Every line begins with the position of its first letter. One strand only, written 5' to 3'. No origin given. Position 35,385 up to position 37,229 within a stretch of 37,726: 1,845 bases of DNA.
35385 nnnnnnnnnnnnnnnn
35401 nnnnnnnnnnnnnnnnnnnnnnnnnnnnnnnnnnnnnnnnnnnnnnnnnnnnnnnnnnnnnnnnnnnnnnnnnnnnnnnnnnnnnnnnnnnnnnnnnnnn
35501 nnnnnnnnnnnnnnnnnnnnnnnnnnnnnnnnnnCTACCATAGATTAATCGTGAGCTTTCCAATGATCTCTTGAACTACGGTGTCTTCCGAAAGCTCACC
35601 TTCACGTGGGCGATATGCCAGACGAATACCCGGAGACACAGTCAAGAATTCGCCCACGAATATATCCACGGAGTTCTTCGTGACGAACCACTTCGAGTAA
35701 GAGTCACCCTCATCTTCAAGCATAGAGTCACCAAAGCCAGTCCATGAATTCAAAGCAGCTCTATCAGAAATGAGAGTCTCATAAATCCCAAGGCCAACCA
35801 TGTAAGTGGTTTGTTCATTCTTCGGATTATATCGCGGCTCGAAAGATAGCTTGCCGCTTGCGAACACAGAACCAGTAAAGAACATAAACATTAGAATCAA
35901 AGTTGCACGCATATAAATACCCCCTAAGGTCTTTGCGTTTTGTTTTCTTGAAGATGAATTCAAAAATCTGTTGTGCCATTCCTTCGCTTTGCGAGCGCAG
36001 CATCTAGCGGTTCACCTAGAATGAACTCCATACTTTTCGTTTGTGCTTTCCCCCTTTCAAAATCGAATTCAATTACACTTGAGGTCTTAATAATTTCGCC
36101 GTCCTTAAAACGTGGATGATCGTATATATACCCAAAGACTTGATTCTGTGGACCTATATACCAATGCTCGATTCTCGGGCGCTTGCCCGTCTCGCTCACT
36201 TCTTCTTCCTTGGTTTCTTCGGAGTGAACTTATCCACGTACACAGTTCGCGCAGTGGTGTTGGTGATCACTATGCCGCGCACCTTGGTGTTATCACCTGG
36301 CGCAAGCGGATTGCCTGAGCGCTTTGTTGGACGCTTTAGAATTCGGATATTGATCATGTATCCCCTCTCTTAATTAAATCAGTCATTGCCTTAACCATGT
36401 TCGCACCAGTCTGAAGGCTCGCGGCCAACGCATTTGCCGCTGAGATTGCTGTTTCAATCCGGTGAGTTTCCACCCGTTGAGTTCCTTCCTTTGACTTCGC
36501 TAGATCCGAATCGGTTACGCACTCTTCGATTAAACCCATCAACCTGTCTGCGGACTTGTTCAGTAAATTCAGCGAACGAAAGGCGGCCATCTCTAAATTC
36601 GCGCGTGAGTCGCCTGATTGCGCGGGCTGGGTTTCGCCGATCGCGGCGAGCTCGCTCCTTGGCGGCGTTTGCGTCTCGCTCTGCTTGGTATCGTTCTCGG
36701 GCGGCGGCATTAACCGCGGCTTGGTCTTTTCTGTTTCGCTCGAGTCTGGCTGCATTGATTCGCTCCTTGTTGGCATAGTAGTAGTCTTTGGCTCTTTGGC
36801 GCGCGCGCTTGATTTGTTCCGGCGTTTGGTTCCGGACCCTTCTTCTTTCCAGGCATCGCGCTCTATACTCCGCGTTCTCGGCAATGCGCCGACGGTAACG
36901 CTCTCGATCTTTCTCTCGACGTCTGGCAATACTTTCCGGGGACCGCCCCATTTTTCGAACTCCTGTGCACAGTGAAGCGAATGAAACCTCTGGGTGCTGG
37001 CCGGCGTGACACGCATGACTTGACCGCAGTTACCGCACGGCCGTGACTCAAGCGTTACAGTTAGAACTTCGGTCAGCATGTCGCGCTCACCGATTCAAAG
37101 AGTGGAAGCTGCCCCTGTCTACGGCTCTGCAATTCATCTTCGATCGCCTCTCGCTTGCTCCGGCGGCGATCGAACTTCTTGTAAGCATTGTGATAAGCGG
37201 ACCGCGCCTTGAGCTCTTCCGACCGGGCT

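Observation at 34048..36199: Phage-borne minimal beta-glycan synthase module: BcsA-like GT2 without PilZ, a small exported barrel-like protein and a 79-aa partner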

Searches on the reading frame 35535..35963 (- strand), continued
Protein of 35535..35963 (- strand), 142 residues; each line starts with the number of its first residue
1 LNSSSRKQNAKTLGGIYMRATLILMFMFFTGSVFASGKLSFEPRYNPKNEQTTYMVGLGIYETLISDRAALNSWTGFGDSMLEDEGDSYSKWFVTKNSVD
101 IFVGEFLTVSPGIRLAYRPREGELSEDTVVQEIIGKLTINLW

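Call 87: search_solved_structures(query=L148:5028-6020:+, max_evalue=1)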
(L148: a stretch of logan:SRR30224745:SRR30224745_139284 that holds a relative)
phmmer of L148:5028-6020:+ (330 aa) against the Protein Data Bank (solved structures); distinct sequences matched with E-value up to 1: 1.
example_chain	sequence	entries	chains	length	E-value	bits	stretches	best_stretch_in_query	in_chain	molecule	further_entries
5dyr_A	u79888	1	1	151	0.032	16.5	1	264-314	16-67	Virulence-associated protein D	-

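Call 88: find_encoding_contigs(protein=P0138, flank=10000, max_places=1)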
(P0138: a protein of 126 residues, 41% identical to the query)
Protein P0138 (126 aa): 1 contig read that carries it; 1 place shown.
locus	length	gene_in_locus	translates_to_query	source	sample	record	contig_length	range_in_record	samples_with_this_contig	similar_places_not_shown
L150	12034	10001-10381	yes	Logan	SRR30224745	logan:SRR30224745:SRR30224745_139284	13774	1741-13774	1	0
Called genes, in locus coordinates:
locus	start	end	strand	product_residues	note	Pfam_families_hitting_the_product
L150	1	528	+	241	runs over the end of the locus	-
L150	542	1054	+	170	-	-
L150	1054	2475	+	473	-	PF02310:B12-binding (weak), PF04055:Radical_SAM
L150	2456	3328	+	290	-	PF00389:2-Hacid_dh, PF02826:2-Hacid_dh_C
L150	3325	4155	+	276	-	PF01370:Epimerase, PF02719:Polysacc_synt_2, PF04321:RmlD_sub_bind, PF07993:NAD_binding_4 (faint), PF13460:NAD_binding_10, PF01073:3Beta_HSD, PF16363:GDP_Man_Dehyd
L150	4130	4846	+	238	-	PF00456:Transketolase_N, PF13292:DXP_synthase_N, PF00676:E1_dh (weak)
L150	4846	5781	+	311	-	PF02779:Transket_pyr, PF02780:Transketolase_C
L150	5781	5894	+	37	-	-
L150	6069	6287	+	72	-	-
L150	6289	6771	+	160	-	PF13392:HNH_3 (faint), PF00847:AP2 (weak)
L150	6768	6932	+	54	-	-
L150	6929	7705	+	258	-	-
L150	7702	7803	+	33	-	-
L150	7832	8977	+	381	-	PF00082:Peptidase_S8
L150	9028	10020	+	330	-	-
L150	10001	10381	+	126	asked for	-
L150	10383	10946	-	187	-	PF05257:CHAP (weak)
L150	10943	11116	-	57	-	-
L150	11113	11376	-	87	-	-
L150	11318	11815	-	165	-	-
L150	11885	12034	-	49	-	?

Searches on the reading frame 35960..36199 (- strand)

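Call 3: search_protein_families(library=pfam, proteins=[window:35960-36199:-], max_evalue=0.1)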
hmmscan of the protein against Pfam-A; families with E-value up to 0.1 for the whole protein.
window:35960-36199:- (79 aa): 1 family
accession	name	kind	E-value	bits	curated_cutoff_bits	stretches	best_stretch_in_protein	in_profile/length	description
PF20339.3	DUF6634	-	0.00073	19.8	27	1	19-71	49-103/157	Family of unknown function (DUF6634)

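Call 4: search_protein_families(library=ncbifam, proteins=[window:35960-36199:-], max_evalue=0.1)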
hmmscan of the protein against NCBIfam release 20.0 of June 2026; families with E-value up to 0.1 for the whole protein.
window:35960-36199:- (79 aa): 0 families

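Call 7: search_protein_families(library=phrogs, proteins=[window:35960-36199:-], max_evalue=0.01)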
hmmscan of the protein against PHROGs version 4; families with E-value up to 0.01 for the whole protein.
window:35960-36199:- (79 aa): 3 families
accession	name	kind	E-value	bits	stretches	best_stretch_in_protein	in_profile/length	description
phrog_11960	-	unknown function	4e-07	30.9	1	18-51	16-51/76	-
phrog_8840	-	unknown function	0.00013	22.5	1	10-67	65-128/151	-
phrog_9449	-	unknown function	0.00049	21.3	1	14-53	50-89/105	-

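Call 73: search_protein_families(library=padloc, proteins=[window:35960-36199:-], max_evalue=0.01)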
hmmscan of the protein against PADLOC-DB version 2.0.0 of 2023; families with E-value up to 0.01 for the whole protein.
window:35960-36199:- (79 aa): 0 families

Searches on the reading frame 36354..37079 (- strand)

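Call 3: search_protein_families(library=pfam, proteins=[window:36354-37079:-], max_evalue=0.1)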
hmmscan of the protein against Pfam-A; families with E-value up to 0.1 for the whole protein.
window:36354-37079:- (241 aa): 1 family
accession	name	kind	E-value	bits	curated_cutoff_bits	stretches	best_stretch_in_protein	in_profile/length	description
PF23546.1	Zn_ribbon_TOP3B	-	0.054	13.6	27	0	15-41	9-35/40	DNA topoisomerase 3-beta zinc ribbon domain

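Call 7: search_protein_families(library=phrogs, proteins=[window:36354-37079:-], max_evalue=0.01)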
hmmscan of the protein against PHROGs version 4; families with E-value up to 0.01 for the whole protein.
window:36354-37079:- (241 aa): 0 families

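Call 73: search_protein_families(library=padloc, proteins=[window:36354-37079:-], max_evalue=0.01)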
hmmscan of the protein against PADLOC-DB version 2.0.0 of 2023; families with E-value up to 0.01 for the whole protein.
window:36354-37079:- (241 aa): 0 families
